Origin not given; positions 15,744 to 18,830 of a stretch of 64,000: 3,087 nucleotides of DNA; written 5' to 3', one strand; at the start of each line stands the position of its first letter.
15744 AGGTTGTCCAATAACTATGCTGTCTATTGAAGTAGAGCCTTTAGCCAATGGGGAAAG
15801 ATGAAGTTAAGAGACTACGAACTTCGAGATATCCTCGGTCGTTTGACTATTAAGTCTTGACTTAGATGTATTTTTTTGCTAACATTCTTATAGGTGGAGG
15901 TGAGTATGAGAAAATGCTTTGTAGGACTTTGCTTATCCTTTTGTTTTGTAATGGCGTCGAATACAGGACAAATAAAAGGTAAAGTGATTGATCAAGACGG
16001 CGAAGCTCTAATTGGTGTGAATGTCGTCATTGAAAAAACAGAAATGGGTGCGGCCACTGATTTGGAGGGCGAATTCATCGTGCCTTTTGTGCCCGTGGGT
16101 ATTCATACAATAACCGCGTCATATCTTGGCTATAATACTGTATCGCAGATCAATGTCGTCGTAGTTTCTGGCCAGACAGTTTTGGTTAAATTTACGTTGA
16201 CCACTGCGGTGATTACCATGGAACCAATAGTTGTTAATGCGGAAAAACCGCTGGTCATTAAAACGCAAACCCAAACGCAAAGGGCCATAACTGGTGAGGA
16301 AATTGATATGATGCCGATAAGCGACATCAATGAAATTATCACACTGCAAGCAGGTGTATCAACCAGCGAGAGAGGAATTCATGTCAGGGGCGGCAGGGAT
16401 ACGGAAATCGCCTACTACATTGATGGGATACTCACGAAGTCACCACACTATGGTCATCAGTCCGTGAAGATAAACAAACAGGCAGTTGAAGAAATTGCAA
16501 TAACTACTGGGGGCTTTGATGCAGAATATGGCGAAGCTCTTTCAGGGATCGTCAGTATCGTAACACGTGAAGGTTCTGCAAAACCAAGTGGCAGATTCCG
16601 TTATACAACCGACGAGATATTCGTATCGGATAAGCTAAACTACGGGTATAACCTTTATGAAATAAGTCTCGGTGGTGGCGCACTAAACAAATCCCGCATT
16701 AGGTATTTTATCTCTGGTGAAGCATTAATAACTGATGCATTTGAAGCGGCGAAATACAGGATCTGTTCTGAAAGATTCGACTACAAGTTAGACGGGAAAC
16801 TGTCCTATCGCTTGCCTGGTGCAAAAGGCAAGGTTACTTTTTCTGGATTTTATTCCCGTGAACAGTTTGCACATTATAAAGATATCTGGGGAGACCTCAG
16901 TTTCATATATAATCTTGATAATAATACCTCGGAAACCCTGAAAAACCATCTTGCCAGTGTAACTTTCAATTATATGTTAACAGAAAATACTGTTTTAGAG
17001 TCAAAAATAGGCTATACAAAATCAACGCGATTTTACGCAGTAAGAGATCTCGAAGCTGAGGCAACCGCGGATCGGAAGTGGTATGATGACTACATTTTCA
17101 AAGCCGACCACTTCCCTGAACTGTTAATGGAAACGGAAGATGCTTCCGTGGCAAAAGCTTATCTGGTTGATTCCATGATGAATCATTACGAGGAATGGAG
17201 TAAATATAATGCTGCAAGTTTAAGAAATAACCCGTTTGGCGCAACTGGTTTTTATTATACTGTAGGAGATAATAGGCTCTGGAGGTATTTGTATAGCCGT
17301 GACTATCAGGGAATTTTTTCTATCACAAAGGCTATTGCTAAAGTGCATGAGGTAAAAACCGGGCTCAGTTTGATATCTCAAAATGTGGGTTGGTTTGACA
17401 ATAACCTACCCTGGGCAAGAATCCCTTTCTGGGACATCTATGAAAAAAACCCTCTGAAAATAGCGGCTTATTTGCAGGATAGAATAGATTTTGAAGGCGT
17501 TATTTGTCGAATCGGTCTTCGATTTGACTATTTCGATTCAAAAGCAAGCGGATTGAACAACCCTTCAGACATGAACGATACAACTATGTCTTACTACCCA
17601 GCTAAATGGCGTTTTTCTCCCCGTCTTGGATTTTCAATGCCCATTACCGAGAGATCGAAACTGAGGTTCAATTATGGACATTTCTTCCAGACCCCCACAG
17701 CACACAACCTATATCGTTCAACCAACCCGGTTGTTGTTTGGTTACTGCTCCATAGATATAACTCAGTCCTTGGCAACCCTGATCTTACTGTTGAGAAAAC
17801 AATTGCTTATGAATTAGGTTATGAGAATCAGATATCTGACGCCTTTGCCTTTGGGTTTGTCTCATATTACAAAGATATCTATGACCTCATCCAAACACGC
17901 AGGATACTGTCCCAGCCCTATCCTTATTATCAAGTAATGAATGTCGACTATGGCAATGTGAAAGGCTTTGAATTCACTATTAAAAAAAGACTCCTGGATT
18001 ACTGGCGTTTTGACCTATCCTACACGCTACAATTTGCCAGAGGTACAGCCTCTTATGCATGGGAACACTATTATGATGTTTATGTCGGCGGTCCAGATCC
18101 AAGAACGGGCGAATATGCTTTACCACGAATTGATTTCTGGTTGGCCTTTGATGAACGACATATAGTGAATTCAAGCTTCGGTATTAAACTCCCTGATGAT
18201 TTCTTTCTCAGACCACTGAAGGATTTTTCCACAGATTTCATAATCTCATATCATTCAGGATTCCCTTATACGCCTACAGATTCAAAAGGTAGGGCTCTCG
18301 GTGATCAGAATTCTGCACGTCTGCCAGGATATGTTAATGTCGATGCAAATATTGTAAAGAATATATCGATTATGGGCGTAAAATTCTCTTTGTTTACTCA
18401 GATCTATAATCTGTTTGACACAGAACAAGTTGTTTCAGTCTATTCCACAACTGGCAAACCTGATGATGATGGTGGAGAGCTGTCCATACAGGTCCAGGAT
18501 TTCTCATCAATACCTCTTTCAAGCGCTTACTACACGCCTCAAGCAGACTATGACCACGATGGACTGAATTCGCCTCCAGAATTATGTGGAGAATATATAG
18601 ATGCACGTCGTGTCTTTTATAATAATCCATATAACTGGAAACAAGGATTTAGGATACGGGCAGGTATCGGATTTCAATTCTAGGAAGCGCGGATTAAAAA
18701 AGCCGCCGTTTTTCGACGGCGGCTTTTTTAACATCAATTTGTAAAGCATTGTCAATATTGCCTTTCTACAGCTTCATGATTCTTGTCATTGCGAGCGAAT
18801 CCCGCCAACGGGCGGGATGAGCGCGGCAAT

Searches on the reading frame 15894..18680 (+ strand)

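Call 24: search_protein_families(library=pfam, proteins=[window:15894-18680:+], max_evalue=0.00001)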
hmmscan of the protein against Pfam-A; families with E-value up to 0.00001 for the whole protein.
window:15894-18680:+ (929 aa): 5 families
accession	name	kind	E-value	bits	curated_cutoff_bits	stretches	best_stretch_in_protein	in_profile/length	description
PF00593.30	TonB_dep_Rec_b-barrel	-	3.5e-25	90.2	27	1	306-840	20-436/436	TonB dependent receptor-like, beta-barrel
PF13715.12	CarbopepD_reg_2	-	1.1e-15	57.8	32.2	1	27-114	1-88/88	CarboxypepD_reg-like domain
PF13620.12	CarboxypepD_reg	-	3.8e-15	56.4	32.3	1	26-103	1-82/82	Carboxypeptidase regulatory-like domain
PF25183.1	OMP_b-brl_4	-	7.9e-11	41.5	30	0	545-613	404-479/838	Outer membrane beta barrel domain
PF07715.20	Plug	-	5.3e-08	33.8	23.9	1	124-218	4-106/107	TonB-dependent Receptor Plug Domain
